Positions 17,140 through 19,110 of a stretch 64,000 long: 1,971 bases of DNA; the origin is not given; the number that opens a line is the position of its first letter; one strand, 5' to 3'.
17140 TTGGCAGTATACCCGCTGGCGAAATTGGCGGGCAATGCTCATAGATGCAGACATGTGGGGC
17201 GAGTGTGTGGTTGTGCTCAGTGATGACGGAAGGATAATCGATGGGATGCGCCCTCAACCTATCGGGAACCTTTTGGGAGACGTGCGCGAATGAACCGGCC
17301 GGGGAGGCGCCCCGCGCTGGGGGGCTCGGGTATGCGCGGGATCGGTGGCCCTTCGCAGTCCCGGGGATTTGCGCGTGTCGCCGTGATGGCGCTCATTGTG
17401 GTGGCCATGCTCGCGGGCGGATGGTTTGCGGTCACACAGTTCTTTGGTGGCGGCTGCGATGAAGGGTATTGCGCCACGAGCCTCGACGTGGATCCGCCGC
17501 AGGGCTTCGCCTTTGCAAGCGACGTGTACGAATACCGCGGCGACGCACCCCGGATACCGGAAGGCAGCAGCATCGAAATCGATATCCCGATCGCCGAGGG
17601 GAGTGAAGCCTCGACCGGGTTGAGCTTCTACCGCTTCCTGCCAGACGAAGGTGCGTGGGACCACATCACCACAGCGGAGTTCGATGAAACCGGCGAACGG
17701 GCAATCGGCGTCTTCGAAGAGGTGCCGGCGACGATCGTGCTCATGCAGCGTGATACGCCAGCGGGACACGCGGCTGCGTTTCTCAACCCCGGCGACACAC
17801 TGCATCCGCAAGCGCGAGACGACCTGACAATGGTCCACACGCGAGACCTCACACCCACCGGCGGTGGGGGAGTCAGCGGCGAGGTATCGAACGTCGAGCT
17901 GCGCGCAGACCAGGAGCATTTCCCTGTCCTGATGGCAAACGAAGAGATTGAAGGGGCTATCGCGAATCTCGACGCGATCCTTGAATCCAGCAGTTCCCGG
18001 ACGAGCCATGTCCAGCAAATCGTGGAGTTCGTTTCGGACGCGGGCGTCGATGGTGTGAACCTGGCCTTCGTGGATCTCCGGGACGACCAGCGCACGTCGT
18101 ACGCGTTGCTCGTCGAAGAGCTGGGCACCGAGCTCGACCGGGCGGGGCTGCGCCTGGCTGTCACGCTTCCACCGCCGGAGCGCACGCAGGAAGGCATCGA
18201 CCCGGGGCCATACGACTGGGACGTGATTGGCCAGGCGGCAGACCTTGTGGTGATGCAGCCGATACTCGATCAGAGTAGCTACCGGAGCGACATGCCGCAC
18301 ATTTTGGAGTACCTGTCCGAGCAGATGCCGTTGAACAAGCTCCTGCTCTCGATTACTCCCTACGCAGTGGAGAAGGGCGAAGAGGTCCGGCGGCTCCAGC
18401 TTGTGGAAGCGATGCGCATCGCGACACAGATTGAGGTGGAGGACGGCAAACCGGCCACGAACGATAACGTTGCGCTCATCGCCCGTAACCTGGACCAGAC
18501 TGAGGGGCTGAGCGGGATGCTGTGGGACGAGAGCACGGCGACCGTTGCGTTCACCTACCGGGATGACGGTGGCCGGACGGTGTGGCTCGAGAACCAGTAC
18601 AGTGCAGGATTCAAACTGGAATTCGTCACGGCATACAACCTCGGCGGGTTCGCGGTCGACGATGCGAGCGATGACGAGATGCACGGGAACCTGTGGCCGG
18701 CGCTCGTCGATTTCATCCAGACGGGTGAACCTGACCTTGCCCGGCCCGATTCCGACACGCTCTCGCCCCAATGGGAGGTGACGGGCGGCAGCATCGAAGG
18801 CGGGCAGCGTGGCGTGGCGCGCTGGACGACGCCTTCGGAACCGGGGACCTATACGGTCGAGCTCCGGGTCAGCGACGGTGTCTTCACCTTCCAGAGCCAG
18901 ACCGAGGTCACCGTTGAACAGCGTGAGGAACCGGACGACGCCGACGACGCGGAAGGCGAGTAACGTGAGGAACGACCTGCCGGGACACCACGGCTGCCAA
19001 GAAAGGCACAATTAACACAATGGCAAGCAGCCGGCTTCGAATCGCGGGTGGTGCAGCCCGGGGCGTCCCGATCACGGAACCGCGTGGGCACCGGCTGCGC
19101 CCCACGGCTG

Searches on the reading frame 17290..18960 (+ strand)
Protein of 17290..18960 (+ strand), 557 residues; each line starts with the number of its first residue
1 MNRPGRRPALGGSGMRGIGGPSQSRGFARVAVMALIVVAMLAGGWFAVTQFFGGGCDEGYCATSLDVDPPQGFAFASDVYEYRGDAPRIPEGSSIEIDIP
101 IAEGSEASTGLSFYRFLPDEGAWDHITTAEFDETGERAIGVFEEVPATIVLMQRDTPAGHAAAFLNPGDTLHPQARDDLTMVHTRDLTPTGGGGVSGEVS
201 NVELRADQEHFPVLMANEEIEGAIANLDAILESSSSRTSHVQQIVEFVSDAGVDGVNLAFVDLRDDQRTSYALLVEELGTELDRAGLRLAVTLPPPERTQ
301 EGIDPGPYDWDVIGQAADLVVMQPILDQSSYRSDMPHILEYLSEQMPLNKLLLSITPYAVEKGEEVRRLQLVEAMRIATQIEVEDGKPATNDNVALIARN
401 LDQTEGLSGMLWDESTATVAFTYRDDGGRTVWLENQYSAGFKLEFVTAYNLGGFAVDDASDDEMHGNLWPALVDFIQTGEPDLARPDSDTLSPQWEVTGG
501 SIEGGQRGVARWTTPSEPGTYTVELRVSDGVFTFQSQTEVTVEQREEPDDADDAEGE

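Call 41: search_protein_families(library=pfam, proteins=[window:17290-18960:+], max_evalue=0.00001)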
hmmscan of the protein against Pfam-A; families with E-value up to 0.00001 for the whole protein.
window:17290-18960:+ (557 aa): 1 family
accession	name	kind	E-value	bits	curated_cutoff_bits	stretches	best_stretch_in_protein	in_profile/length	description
PF00704.34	Glyco_hydro_18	-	1.3e-13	51.7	29.6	1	226-456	79-311/317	Glycosyl hydrolases family 18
